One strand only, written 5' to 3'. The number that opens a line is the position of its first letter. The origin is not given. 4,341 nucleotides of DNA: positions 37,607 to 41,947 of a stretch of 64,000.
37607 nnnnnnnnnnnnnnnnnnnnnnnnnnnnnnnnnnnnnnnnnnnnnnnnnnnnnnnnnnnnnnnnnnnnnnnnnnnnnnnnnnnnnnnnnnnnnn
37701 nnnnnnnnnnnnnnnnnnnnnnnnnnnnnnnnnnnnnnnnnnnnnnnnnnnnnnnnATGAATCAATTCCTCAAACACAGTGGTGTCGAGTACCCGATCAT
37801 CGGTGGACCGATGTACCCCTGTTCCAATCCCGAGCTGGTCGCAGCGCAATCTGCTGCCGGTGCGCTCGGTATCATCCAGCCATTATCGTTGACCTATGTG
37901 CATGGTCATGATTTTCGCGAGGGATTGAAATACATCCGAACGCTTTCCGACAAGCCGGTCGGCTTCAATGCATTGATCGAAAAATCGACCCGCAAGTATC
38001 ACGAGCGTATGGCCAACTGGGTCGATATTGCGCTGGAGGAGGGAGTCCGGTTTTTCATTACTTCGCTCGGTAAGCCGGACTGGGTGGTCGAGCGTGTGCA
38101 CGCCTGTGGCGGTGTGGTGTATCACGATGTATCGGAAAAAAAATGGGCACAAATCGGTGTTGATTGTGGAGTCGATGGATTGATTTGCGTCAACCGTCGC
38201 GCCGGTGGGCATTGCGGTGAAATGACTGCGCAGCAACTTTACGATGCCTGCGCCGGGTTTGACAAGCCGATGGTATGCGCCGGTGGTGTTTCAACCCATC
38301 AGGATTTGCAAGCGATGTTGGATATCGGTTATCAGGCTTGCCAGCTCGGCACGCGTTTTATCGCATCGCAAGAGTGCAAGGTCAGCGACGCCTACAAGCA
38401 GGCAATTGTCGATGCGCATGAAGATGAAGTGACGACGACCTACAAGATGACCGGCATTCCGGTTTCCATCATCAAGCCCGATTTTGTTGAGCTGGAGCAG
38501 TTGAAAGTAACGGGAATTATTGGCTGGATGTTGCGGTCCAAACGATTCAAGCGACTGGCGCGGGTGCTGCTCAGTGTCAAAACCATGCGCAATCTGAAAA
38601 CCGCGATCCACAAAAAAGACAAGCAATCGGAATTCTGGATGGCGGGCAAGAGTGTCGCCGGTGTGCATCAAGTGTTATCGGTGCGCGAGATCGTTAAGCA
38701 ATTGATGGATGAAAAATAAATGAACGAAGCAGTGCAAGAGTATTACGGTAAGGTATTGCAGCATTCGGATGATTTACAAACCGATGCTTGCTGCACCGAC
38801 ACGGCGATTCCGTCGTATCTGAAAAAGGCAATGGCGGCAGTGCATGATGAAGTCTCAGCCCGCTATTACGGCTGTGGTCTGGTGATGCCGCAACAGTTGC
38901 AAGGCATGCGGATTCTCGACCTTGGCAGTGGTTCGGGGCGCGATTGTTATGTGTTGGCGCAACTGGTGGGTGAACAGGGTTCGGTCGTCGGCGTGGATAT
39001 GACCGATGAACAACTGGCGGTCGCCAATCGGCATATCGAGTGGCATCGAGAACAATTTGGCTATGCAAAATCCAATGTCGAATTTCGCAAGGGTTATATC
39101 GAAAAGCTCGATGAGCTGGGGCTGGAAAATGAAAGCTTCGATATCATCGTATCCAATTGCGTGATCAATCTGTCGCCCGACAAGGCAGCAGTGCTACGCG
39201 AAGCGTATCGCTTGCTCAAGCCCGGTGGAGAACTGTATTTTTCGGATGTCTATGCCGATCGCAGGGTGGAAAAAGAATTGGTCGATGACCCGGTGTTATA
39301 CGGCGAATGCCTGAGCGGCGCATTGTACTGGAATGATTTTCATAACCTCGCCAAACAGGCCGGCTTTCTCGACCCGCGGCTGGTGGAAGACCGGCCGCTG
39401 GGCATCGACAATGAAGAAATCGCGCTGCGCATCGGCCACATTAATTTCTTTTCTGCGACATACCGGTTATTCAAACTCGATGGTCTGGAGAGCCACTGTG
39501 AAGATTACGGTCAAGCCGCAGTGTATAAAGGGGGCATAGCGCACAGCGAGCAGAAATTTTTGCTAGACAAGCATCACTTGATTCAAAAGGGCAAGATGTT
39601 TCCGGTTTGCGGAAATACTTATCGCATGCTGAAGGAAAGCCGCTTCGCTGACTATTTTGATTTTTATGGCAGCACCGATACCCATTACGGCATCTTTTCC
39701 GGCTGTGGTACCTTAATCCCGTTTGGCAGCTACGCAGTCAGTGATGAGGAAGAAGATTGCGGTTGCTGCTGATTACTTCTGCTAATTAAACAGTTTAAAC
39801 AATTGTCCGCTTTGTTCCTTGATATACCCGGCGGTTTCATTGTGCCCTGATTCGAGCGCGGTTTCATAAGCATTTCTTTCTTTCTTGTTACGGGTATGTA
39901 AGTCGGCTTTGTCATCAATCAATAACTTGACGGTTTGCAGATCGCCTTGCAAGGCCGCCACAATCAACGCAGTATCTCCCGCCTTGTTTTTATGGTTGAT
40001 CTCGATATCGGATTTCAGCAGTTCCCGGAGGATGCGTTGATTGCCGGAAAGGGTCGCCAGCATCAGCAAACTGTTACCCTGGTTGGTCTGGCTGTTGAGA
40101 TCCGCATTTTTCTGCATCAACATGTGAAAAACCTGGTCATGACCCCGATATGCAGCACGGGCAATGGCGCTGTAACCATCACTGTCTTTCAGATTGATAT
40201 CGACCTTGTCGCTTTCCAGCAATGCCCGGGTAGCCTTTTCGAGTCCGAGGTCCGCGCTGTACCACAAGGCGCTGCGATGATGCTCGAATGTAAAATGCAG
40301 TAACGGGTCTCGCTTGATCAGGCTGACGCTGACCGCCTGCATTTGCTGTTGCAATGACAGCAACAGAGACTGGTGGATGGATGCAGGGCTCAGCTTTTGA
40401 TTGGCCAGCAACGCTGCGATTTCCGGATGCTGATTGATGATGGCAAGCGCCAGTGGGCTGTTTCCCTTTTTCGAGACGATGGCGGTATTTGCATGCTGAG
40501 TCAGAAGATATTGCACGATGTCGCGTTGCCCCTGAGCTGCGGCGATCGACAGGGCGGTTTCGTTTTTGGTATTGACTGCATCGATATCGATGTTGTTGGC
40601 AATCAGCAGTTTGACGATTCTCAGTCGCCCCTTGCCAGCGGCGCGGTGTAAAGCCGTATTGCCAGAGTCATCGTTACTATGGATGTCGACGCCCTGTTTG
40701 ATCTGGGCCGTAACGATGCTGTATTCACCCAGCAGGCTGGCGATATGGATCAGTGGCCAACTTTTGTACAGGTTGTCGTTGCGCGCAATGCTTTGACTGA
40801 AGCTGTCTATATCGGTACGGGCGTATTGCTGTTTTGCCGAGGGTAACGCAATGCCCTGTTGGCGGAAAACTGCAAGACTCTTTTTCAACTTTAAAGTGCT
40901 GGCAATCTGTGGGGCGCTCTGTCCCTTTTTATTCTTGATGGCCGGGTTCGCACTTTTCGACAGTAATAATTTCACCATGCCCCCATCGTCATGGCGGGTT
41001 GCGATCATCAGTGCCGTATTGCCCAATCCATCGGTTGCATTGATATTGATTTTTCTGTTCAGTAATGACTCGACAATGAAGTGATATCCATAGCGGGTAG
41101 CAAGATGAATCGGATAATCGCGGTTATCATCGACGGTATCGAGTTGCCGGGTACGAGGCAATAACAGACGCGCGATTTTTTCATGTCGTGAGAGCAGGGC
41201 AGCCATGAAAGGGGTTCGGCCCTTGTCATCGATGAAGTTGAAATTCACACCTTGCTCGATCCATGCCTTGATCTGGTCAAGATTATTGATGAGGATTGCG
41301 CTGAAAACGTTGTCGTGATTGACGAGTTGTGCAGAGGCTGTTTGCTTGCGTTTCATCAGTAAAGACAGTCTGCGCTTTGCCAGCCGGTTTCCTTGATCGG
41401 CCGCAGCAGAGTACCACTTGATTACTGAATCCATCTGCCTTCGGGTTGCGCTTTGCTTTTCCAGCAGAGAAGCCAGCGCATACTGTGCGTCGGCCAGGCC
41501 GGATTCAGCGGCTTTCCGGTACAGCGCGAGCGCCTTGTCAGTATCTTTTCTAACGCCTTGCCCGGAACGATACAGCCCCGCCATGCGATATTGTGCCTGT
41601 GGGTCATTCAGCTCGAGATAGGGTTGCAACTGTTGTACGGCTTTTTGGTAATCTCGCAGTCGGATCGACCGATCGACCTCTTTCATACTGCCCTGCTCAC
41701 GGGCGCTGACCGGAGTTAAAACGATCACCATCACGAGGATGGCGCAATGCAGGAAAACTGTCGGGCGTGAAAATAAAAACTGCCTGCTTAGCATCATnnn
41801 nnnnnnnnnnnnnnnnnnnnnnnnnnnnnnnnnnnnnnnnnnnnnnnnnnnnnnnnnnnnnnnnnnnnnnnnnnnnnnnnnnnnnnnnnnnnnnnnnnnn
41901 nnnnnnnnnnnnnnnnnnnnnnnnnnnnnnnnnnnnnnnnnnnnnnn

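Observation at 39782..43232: Divergent partner operon: membrane-anchored 2x[4Fe-4S] flavoprotein translationally coupled to a secreted Sel1+ankyrin repeat protein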

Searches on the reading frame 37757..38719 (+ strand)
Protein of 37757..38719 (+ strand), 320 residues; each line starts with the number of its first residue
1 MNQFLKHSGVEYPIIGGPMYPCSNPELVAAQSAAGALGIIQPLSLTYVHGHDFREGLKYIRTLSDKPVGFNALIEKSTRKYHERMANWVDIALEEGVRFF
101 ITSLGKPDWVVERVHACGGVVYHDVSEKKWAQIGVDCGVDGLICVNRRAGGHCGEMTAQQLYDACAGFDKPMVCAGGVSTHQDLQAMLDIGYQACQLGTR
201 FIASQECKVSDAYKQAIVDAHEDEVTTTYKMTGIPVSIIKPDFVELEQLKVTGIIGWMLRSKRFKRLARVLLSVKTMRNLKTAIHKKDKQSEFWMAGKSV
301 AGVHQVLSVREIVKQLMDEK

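Call 5: search_protein_families(library=pfam, proteins=[window:37757-38719:+], max_evalue=0.01)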
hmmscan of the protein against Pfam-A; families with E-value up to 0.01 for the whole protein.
window:37757-38719:+ (320 aa): 2 families
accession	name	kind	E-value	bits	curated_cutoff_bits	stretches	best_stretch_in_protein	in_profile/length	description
PF03060.21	NMO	-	9.6e-38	130.8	28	1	7-318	7-330/331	Nitronate monooxygenase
PF00977.27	His_biosynth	-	0.0024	17.8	23.6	1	113-200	134-221/228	Histidine biosynthesis protein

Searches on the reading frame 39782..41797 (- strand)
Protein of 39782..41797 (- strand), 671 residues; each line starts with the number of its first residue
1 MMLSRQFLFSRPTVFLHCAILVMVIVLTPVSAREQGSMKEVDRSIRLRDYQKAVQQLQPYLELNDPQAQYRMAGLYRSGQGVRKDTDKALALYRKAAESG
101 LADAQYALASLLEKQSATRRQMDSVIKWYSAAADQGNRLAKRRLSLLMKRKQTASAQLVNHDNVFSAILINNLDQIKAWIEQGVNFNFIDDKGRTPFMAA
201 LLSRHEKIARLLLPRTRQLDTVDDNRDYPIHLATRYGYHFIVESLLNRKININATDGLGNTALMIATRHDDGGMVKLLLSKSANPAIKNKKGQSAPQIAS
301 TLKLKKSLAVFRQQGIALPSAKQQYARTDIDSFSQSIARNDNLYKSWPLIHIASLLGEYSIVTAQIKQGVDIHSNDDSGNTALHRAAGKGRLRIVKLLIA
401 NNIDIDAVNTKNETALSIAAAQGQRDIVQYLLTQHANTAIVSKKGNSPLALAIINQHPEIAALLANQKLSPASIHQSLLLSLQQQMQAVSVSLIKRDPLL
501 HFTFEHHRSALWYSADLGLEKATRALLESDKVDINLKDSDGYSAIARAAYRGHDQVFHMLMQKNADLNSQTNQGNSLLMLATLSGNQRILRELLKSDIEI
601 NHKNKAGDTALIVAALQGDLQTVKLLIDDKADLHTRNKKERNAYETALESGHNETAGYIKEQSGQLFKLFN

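Call 5: search_protein_families(library=pfam, proteins=[window:39782-41797:-], max_evalue=0.01)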
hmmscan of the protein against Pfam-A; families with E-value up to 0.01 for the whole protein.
window:39782-41797:- (671 aa): 8 families
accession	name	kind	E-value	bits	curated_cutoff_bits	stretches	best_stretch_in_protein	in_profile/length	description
PF12796.13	Ank_2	-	3.5e-75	249.1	27.3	9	350-437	1-85/90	Ankyrin repeats (3 copies)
PF00023.36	Ank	-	5.4e-49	161.8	21.1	5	379-409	2-32/33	Ankyrin repeat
PF13637.12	Ank_4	-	2.6e-48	161.4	22.7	7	579-627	3-50/50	Ankyrin repeats (many copies)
PF13606.12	Ank_3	-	8.2e-39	127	22.3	1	379-407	2-30/30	Ankyrin repeat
PF13857.12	Ank_5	-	2.1e-32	111.3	27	5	369-419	5-56/56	Ankyrin repeats (many copies)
PF08238.18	Sel1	-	2.4e-11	44.1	30.7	1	66-100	1-35/36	Sel1 repeat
PF24521.3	Ank_KRIT1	-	4.6e-08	33.4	80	0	380-468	19-108/149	KRIT1 ankyrin-repeats domain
PF23745.1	ANK_LRRK2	-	0.00062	20.1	27.5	0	544-628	34-114/130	LRRK2 ANK repeat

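Call 6: search_protein_families(library=ncbifam, proteins=[window:39782-41797:-], max_evalue=0.01)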
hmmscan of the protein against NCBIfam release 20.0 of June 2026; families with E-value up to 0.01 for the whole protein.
window:39782-41797:- (671 aa): 13 families
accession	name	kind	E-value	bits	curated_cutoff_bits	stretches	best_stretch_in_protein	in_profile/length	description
NF043022.1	T4SS_AnkG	equivalog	5.2e-37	127.7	500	3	518-653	307-449/455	Dot/Icm T4SS effector AnkG/AnkZ/LegA7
NF041931.2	MzaA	equivalog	9.8e-37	127.1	800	3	348-448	4-103/726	MZA anti-phage system associated sigma-70 family RNA polymerase sigma factor MzaA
NF043023.1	T4SS_AnkH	equivalog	1.6e-31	109.6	600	4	357-467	10-120/467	Dot/Icm T4SS effector AnkH/LegA3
NF043029.1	T4SS_AnkY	equivalog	5e-31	107.8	600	6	371-453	449-532/543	Dot/Icm T4SS effector AnkY/LegA9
NF043028.1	T4SS_AnkX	equivalog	2.5e-29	102.1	1400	5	394-459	563-629/938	Dot/Icm T4SS effector AnkN/AnkX/LegA8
NF043021.1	T4SS_AnkF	equivalog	5.9e-09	34.8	1000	1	381-506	587-665/917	Dot/Icm T4SS effector AnkF/LegA14/Ceg31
TIGR00870.1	trp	subfamily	2.2e-08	32.7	498.75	1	526-636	37-160/747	transient-receptor-potential calcium channel protein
NF043024.1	T4SS_AnkI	equivalog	3.5e-07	29.3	550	0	405-453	234-283/439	Dot/Icm T4SS effector AnkI/LegAS4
NF033786.1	phenyl_MerG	equivalog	3.6e-07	30.3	350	1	64-154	63-161/217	phenylmercury resistance protein MerG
NF043019.1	T4SS_AnkC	equivalog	4.5e-06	25.8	450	0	361-437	109-192/459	Dot/Icm T4SS effector AnkC/LegA12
NF047621.1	FlgprotMotXVib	equivalog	0.001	18.6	330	1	63-148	105-189/211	flagellar protein MotX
NF038106.1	gamma_NF038106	equivalog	0.0022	18.2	50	0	240-272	50-82/93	PA4642 family protein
NF041496.1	MobQ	equivalog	0.0077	16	200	0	536-621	11-97/197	MobQ family relaxase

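Call 52: list_cluster_members(proteins=[P0001, window:39782-41797:-, P0121])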
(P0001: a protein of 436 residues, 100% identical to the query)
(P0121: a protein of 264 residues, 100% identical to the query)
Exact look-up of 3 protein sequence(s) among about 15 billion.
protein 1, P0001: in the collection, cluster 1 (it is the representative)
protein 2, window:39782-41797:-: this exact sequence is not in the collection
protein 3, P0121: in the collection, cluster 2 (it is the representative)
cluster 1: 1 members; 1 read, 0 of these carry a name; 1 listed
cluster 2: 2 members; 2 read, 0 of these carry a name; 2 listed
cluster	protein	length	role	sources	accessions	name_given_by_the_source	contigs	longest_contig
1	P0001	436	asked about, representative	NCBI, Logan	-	-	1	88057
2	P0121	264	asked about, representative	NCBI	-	-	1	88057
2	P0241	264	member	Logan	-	-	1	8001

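Call 58: find_homologous_proteins(query=window:39782-41797:-, max_evalue=1e-10)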
Query window:39782-41797:- (671 aa): 397 proteins with E <= 1e-10 among 8000 candidates; the best 120 are listed.
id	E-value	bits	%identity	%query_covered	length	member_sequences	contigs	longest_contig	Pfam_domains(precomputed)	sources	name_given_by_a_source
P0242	1.9e-258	877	62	98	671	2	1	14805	PF13606.13,PF13857.13,PF23745.2,PF12796.14,PF00023.37,PF13637.13,PF08238.19,PF24521.3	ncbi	-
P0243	9.9e-246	835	59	97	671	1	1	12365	PF13606.13,PF13857.13,PF12796.14,PF00023.37,PF13637.13,PF08238.19,PF24521.3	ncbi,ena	-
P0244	7.3e-199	680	53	96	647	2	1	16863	PF13606.13,PF13857.13,PF12796.14,PF00023.37,PF13637.13,PF08238.19,PF24521.3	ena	-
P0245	7.7e-199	680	51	99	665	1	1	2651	PF13606.13,PF13857.13,PF12796.14,PF00023.37,PF13637.13,PF08238.19,PF24521.3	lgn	-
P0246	8.9e-198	677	51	95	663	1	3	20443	PF13606.13,PF13857.13,PF23745.2,PF12796.14,PF00023.37,PF13637.13,PF24521.3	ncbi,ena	-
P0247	3.5e-187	642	48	97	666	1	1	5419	PF13606.13,PF13857.13,PF23745.2,PF12796.14,PF00023.37,PF13637.13,PF24521.3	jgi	-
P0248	8.6e-186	637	47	98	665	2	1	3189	PF13606.13,PF13857.13,PF23745.2,PF12796.14,PF00023.37,PF13637.13,PF08238.19,PF24521.3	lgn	-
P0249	4.1e-184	632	49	95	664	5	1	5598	PF13606.13,PF13857.13,PF12796.14,PF00023.37,PF13637.13,PF08238.19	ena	-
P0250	2.9e-182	625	48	98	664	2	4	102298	PF13606.13,PF13857.13,PF12796.14,PF00023.37,PF13637.13,PF08238.19,PF24521.3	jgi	-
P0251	9.0e-180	617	47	100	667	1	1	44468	PF13606.13,PF13857.13,PF12796.14,PF00023.37,PF13637.13,PF08238.19,PF24521.3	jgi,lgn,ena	-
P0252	1.5e-179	616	46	98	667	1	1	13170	PF13606.13,PF13857.13,PF23745.2,PF12796.14,PF00023.37,PF13637.13,PF08238.19,PF24521.3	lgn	-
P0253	3.7e-178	612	48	97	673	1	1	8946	PF13606.13,PF13857.13,PF12796.14,PF00023.37,PF13637.13,PF08238.19,PF24521.3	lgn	-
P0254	2.4e-176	606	48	96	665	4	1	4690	PF13606.13,PF13857.13,PF12796.14,PF00023.37,PF13637.13,PF08238.19,PF24521.3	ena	-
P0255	1.3e-175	603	45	98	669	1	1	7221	PF13606.13,PF13857.13,PF12796.14,PF00023.37,PF13637.13,PF08238.19,PF24521.3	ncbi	-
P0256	1.2e-174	600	47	96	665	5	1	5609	PF13606.13,PF13857.13,PF23745.2,PF12796.14,PF00023.37,PF13637.13,PF08238.19,PF24521.3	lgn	-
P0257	2.3e-174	599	48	96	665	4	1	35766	PF13606.13,PF13857.13,PF12796.14,PF00023.37,PF13637.13,PF08238.19,PF24521.3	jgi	-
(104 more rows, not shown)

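Call 61: find_encoding_contigs(protein=P0257, flank=10000, max_places=2)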
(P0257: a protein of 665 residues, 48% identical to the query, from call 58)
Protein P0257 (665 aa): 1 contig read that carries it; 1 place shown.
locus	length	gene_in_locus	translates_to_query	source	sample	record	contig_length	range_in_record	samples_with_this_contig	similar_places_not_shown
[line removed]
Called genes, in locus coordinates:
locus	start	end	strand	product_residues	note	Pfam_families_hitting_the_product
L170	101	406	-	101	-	-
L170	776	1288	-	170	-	-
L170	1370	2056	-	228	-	-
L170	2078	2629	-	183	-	-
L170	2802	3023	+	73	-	-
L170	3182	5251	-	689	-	-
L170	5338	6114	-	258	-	PF02085:Cytochrom_CIII (faint), PF14522:Cytochrome_C7 (faint), PF14537:Cytochrom_c3_2 (faint)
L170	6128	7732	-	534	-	PF02085:Cytochrom_CIII (faint), PF14522:Cytochrome_C7 (faint), PF14537:Cytochrom_c3_2 (faint), PF22113:Mtrc-MtrF_II-IV_dom (faint)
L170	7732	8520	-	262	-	-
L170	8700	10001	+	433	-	PF00037:Fer4 (weak), PF12797:Fer4_2 (weak), PF12837:Fer4_6 (weak), PF12838:Fer4_7 (weak), PF13237:Fer4_10, PF14697:Fer4_21, PF07992:Pyr_redox_2, PF13738:Pyr_redox_3, +5 more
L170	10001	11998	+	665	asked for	PF08238:Sel1 (weak), PF24521:Ank_KRIT1 (faint), PF12796:Ank_2 (weak), PF00023:Ank (faint), PF12796:Ank_2, PF13637:Ank_4 (weak), PF13857:Ank_5 (weak), PF12796:Ank_2, +1 more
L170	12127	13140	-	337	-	-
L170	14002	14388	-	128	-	PF00072:Response_reg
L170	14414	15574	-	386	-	PF00989:PAS, PF13188:PAS_8 (weak), PF08448:PAS_4, PF13426:PAS_9, PF00512:HisKA (faint), PF13581:HATPase_c_2 (faint), PF02518:HATPase_c, PF14501:HATPase_c_5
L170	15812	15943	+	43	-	-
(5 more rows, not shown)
